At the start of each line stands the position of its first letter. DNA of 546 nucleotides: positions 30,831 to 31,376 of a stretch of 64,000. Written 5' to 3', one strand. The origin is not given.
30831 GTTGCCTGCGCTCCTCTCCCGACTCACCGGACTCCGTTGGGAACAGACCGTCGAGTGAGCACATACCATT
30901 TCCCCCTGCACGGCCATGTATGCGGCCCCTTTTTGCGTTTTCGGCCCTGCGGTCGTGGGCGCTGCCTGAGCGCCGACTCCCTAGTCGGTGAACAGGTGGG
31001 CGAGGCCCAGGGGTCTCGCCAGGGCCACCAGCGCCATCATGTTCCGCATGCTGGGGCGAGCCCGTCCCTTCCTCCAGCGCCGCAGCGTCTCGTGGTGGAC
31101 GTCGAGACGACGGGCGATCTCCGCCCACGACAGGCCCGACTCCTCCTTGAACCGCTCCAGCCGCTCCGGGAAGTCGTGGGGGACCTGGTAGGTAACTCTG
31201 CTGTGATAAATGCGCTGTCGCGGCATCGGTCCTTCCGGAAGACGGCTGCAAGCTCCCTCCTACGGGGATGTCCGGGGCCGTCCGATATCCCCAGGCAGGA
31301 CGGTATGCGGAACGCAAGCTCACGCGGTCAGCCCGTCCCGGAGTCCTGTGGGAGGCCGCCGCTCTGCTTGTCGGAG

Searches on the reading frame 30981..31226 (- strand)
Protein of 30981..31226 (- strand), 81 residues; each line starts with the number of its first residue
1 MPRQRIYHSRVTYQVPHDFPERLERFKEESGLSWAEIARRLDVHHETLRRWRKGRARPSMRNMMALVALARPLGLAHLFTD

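Call 11: search_protein_families(library=pfam, proteins=[window:30981-31226:-], max_evalue=0.01)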
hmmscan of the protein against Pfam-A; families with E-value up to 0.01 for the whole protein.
window:30981-31226:- (81 aa): 8 families
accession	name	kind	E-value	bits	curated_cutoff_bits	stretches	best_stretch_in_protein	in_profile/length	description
PF13560.12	HTH_31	-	3.8e-08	34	27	1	21-75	4-56/64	Helix-turn-helix domain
PF01381.28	HTH_3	-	5.9e-08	33.1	23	1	25-67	3-45/55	Helix-turn-helix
PF13384.12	HTH_23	-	1.8e-06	28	24.6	1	26-53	14-39/50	Homeodomain-like domain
PF01527.26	HTH_Tnp_1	-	1.9e-06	28.4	24.1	1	29-54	21-46/75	Transposase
PF13936.12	HTH_38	-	0.0008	19.5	27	1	29-50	18-39/44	Helix-turn-helix domain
PF04218.19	CENP-B_N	-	0.0043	17.1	21.2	1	29-53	20-44/53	CENP-B N-terminal DNA-binding domain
PF13518.12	HTH_28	-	0.0051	17.3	25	1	30-53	11-34/52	Helix-turn-helix domain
PF13556.12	HTH_30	-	0.0058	16.8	27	0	29-49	10-30/59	PucR C-terminal helix-turn-helix domain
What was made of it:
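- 30981..31226 (-): Intact 81-aa XRE-type HTH gene. It is a recombinant: F lineage in codons 1-7 and upstream, V lineage from codon 11. Pfam hits (call 11).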

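Call 14: find_encoding_contigs(protein=window:30981-31226:-, flank=10000, max_places=10)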
Protein window:30981-31226:- (81 aa): no gene with exactly this product is on record in the collection.

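Call 15: find_homologous_proteins(query=window:30984-31226:-, max_evalue=0.001)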
Query window:30984-31226:- (81 aa): 411 proteins with E <= 0.001 among 418 candidates; the best 120 are listed.
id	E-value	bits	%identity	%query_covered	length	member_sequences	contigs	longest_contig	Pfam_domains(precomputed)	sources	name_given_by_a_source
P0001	2.1e-46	173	99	100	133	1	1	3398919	PF13384.13,PF01527.27,PF01381.29,PF13560.13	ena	-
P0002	6.8e-45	168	93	100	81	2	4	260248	PF13560.13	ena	-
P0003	4.9e-44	165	96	99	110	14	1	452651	PF13384.13,PF01527.27,PF01381.29,PF13560.13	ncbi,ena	-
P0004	5.3e-44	165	94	100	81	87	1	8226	PF13384.13,PF01527.27,PF01381.29,PF13560.13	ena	-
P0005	1.0e-43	164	90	100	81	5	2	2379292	PF13560.13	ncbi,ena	-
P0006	1.1e-43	164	91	100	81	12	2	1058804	PF13560.13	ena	-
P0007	5.0e-43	162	90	100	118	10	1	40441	PF13560.13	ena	-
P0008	2.6e-42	160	91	100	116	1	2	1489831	-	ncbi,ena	-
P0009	1.3e-41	157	90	100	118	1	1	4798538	PF13384.13,PF01527.27,PF01381.29,PF13560.13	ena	-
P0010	2.5e-41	156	88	100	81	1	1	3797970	-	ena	-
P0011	2.8e-41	156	88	100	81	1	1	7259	PF13560.13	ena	-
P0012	2.6e-40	153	85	100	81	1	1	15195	PF13384.13,PF01381.29,PF13560.13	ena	-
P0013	3.0e-40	153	96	91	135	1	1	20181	PF13384.13,PF01527.27,PF01381.29,PF13560.13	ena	-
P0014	1.2e-39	151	88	100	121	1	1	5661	PF13384.13,PF01527.27,PF01381.29,PF13560.13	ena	-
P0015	1.6e-39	151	85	99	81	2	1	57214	PF13384.13,PF01527.27,PF13560.13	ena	-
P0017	2.2e-39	150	85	100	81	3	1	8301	-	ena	-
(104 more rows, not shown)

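Call 18: find_encoding_contigs(protein=P0001, flank=10000, max_places=4)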
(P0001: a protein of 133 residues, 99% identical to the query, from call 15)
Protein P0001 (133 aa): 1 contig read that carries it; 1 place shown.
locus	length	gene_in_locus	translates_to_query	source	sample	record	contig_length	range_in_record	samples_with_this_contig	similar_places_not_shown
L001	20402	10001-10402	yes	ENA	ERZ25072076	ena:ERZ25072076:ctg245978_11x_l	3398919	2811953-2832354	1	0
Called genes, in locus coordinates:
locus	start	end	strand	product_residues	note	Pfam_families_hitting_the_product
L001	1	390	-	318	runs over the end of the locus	PF00248:Aldo_ket_red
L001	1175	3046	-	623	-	PF00089:Trypsin, PF13365:Trypsin_2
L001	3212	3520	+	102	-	-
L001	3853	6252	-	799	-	PF01590:GAF, PF13185:GAF_2, PF00989:PAS, PF08448:PAS_4 (weak), PF00512:HisKA, PF02518:HATPase_c, PF00072:Response_reg, PF00486:Trans_reg_C, +1 more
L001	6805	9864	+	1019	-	PF23598:LRR_14, PF12799:LRR_4 (weak), PF13855:LRR_8, PF00041:fn3, PF25833:Fn3_SaeA_3rd (faint), PF00041:fn3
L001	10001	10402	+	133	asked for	PF13560:HTH_31, PF01381:HTH_3 (weak), PF01527:HTH_Tnp_1 (weak), PF13384:HTH_23 (weak)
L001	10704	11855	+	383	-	-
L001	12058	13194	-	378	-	PF13744:HTH_37 (faint), PF01047:MarR (faint), PF00165:HTH_AraC (faint), PF00440:TetR_N (faint), PF04545:Sigma70_r4 (faint), PF13560:HTH_31, PF01381:HTH_3, PF12844:HTH_19 (weak), +9 more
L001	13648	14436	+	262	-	-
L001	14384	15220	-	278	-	-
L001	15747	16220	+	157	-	-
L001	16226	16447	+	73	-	-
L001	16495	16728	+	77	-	-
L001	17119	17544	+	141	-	PF12728:HTH_17 (weak)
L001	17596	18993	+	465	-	-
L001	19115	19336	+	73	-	PF01402:RHH_1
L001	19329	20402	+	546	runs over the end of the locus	PF00239:Resolvase, PF07508:Recombinase, PF13408:Zn_ribbon_recom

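Call 19: find_encoding_contigs(protein=P0017, flank=10000, max_places=4)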
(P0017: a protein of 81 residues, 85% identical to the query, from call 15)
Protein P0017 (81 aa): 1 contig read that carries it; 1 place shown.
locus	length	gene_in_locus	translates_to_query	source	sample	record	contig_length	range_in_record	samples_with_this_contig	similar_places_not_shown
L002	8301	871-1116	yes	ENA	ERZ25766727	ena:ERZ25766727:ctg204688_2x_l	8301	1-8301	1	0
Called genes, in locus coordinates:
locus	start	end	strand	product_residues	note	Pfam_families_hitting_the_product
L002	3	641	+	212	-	?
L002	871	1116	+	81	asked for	-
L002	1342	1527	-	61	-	-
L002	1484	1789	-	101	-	-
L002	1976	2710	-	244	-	-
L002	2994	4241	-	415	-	PF13546:DDE_5, PF01609:DDE_Tnp_1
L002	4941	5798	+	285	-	-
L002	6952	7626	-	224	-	PF00072:Response_reg, PF00196:GerE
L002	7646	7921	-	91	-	PF02518:HATPase_c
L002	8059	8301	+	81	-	?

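Call 26: find_related_loci(query=window:30984-31226:-, collection=genome_contigs, flank=10000)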
Query window:30984-31226:- (81 aa) in genome_contigs; peptide patterns used: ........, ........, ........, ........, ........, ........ (x = any residue, [..] = any of these).
598 stretches matched a pattern (row limit reached: there are more); 46 encode a relative of the query (tblastn E <= 1e-3); 45 distinct loci.
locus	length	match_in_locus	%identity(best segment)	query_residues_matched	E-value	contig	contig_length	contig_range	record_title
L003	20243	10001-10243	99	1-81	7e-51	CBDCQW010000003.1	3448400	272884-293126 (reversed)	MAG: Dehalococcoidia bacterium isolate 156317b5-1015-4f7b-970c-a7c120c590d5 genome assembly, contig: contig_3, whole gen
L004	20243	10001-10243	99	1-81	1e-50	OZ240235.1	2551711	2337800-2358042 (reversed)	MAG: Dehalococcoidia bacterium isolate ed65c047-e145-42da-9344-7ae81f1092be genome assembly, chromosome: 1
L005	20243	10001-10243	95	1-81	9e-50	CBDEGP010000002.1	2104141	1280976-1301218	MAG: Dehalococcoidia bacterium isolate d5c63d68-82bf-4002-88ac-25e9112c7103 genome assembly, contig: contig_2, whole gen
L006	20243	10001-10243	98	1-81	1e-49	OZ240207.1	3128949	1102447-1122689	MAG: Dehalococcoidia bacterium isolate 3f106f04-5a50-46dd-94d3-5b382f65daaf genome assembly, chromosome: 1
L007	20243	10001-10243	98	1-81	9e-50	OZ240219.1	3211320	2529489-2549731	MAG: Dehalococcoidia bacterium isolate 2031b148-c4c3-4f6c-84be-114f427fa112 genome assembly, chromosome: 1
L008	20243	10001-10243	96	1-81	3e-49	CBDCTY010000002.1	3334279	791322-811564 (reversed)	MAG: Dehalococcoidia bacterium isolate 8d763e54-a689-437c-9121-06e6f54ce659 genome assembly, contig: contig_2, whole gen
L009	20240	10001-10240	96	1-80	1e-48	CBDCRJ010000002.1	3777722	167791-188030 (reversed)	MAG: Dehalococcoidia bacterium isolate 2d39826d-14c6-4929-8ced-310aa4e6ff2e genome assembly, contig: contig_2, whole gen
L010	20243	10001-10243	94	1-81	8e-49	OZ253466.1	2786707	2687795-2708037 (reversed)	MAG: Dehalococcoidia bacterium isolate 7f7fcc17-106b-4c1d-a8d7-7cf201ad70ef genome assembly, chromosome: 1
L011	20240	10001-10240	96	1-80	7e-48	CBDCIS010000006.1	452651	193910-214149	MAG: Dehalococcoidia bacterium isolate 8e13df92-f4f3-4e34-85da-b913360e8956 genome assembly, contig: contig_6, whole gen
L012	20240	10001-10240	93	1-80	8e-48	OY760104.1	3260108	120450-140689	MAG: Dehalococcoidia bacterium isolate 85321599-0a94-4039-bbde-d148f9b3e6b5 genome assembly, chromosome: 1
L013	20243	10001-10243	90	1-81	3e-47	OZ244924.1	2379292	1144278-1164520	MAG: Dehalococcoidia bacterium isolate e5f2f67f-80f5-4dea-8d85-3d806a77b3c6 genome assembly, chromosome: 1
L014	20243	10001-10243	88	1-81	1e-45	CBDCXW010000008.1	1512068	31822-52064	MAG: Dehalococcoidia bacterium isolate df45c49b-c266-4090-ac87-fb36498b7b26 genome assembly, contig: contig_8, whole gen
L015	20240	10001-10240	88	1-80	4e-44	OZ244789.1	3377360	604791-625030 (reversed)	MAG: Chloroflexota bacterium isolate ab4077b5-c520-4789-84b5-e4883557eec7 genome assembly, chromosome: 1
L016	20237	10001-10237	81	1-79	3e-40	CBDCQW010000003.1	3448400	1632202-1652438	MAG: Dehalococcoidia bacterium isolate 156317b5-1015-4f7b-970c-a7c120c590d5 genome assembly, contig: contig_3, whole gen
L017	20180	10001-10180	93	1-60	8e-35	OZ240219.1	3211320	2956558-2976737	MAG: Dehalococcoidia bacterium isolate 2031b148-c4c3-4f6c-84be-114f427fa112 genome assembly, chromosome: 1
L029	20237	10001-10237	63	1-79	6e-27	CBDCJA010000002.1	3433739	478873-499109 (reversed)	MAG: Dehalococcoidia bacterium isolate 74759a26-e43e-47b4-bd7b-8cfaae66933d genome assembly, contig: contig_2, whole gen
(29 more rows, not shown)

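Call 69: find_homologous_proteins(query=L029:10001-10243:+, max_evalue=1e-25)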
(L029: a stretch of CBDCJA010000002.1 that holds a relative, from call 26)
Query L029:10001-10243:+ (81 aa): 74 proteins with E <= 1e-25 among 154 candidates.
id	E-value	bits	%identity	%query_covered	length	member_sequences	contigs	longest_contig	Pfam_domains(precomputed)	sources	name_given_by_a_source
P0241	5.1e-47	175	96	100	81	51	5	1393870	-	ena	-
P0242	2.9e-44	166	90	100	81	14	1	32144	-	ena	-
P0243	2.1e-41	157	86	100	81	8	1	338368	-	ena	-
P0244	4.4e-41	156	86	100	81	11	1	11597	-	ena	-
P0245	6.6e-41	156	86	100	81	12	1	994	-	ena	-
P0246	4.2e-40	153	86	100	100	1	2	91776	-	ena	-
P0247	7.2e-40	152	86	100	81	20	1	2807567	-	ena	-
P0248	2.5e-39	151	87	95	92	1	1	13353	-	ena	-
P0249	3.5e-39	150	86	100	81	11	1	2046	-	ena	-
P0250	4.2e-37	144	83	100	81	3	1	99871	-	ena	-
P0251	5.1e-36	140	78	100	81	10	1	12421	-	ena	-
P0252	1.2e-34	136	79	100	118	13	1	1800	-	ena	-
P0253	1.7e-34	135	77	100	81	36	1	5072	-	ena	-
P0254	2.4e-34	135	77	100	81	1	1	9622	-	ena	-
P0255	5.6e-34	134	78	100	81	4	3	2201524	-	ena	-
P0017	9.0e-28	114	68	100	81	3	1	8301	-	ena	-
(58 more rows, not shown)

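Call 71: find_encoding_contigs(protein=P0241, flank=10000, max_places=8)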
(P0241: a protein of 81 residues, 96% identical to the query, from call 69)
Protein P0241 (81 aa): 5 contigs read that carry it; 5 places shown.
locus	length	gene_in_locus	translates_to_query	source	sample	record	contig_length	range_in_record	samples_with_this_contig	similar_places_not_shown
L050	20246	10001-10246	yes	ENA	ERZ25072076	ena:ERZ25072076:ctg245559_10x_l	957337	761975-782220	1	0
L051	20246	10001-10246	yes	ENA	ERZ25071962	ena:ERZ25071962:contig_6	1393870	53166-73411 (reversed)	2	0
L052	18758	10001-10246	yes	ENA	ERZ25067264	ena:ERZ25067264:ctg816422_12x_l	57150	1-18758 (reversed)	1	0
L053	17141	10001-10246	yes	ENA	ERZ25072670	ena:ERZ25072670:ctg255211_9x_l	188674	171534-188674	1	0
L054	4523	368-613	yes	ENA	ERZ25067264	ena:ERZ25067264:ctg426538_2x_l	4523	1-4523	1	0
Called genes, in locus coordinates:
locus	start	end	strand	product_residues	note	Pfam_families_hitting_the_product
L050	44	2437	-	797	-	PF01590:GAF, PF13185:GAF_2, PF13581:HATPase_c_2 (faint), PF00989:PAS (weak), PF00512:HisKA, PF02518:HATPase_c, PF00072:Response_reg, PF00486:Trans_reg_C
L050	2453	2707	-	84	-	-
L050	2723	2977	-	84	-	-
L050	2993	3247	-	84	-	-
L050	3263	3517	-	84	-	-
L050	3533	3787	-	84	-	-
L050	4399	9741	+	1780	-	PF00041:fn3, PF01108:Tissue_fac (faint), PF04151:PPC (weak), PF00028:Cadherin (weak), PF00041:fn3, PF16656:Pur_ac_phosph_N (weak), PF25059:FN3_DSCAM-DSCAML_C (weak), PF00041:fn3, +2 more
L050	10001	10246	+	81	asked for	-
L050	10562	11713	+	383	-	-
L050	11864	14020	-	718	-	-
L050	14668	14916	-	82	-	-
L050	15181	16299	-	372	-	PF04545:Sigma70_r4 (faint), PF12802:MarR_2 (faint), PF12844:HTH_19 (faint), PF13384:HTH_23 (faint), PF13412:HTH_24 (faint), PF13443:HTH_26 (faint), PF01381:HTH_3, PF13560:HTH_31 (weak), +4 more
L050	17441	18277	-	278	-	-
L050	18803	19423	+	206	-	-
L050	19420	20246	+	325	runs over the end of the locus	PF19590:TrbL_3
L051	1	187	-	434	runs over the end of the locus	PF01979:Amidohydro_1, PF07969:Amidohydro_3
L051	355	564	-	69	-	-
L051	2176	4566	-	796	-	PF01590:GAF, PF13185:GAF_2, PF00989:PAS, PF13426:PAS_9 (weak), PF00512:HisKA, PF02518:HATPase_c, PF00072:Response_reg, PF00486:Trans_reg_C, +1 more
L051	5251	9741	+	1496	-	PF00041:fn3 (weak), PF01108:Tissue_fac (faint), PF16656:Pur_ac_phosph_N (faint), PF25788:Ig_Rha78A_N (faint), PF25833:Fn3_SaeA_3rd (faint), PF00041:fn3, PF07705:CARDB (faint), PF00041:fn3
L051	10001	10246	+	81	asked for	-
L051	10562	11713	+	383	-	-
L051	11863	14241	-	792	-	PF04851:ResIII (faint)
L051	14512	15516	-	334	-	PF12802:MarR_2 (faint), PF12844:HTH_19 (faint), PF00440:TetR_N (faint), PF13412:HTH_24 (faint), PF13443:HTH_26 (faint), PF00356:LacI (faint), PF01381:HTH_3, PF13560:HTH_31 (weak)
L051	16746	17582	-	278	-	-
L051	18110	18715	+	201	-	-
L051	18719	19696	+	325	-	PF19590:TrbL_3, PF04610:TrbL (weak)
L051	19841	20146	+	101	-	PF18895:T4SS_pilin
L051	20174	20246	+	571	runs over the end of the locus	-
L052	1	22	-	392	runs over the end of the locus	PF03372:Exo_endo_phos (weak)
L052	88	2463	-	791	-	PF01590:GAF, PF13185:GAF_2, PF00989:PAS, PF08448:PAS_4 (weak), PF00512:HisKA, PF02518:HATPase_c, PF00072:Response_reg, PF00486:Trans_reg_C, +2 more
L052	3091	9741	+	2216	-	PF16656:Pur_ac_phosph_N (faint), PF13753:SWM_repeat, PF00041:fn3, PF00041:fn3, PF13753:SWM_repeat, PF00041:fn3 (weak), PF03160:Calx-beta, PF00041:fn3, +5 more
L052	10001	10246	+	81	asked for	-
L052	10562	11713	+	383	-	-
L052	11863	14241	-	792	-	PF04851:ResIII (faint)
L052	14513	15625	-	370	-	PF12802:MarR_2 (faint), PF13542:HTH_Tnp_ISL3 (faint), PF01047:MarR (faint), PF04545:Sigma70_r4 (faint), PF12844:HTH_19 (faint), PF13384:HTH_23 (faint), PF13412:HTH_24 (faint), PF01381:HTH_3 (weak), +7 more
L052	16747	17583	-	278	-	-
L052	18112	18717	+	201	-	-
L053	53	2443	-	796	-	PF01590:GAF, PF13185:GAF_2, PF00989:PAS, PF08448:PAS_4 (weak), PF00512:HisKA, PF02518:HATPase_c, PF00072:Response_reg, PF00486:Trans_reg_C, +2 more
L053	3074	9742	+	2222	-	PF16656:Pur_ac_phosph_N (faint), PF13753:SWM_repeat, PF00041:fn3, PF00041:fn3, PF13753:SWM_repeat, PF00041:fn3 (weak), PF03160:Calx-beta, PF00041:fn3, +5 more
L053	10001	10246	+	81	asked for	-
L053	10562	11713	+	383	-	-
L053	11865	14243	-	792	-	PF04851:ResIII (faint)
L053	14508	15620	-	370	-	PF13542:HTH_Tnp_ISL3 (faint), PF04545:Sigma70_r4 (faint), PF12802:MarR_2 (faint), PF12844:HTH_19 (faint), PF13384:HTH_23 (faint), PF13412:HTH_24 (faint), PF01381:HTH_3, PF13560:HTH_31 (weak), +5 more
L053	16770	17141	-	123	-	?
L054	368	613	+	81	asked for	-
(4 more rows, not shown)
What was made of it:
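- Giant genes are hypervariable between conserved flanks (call 71).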
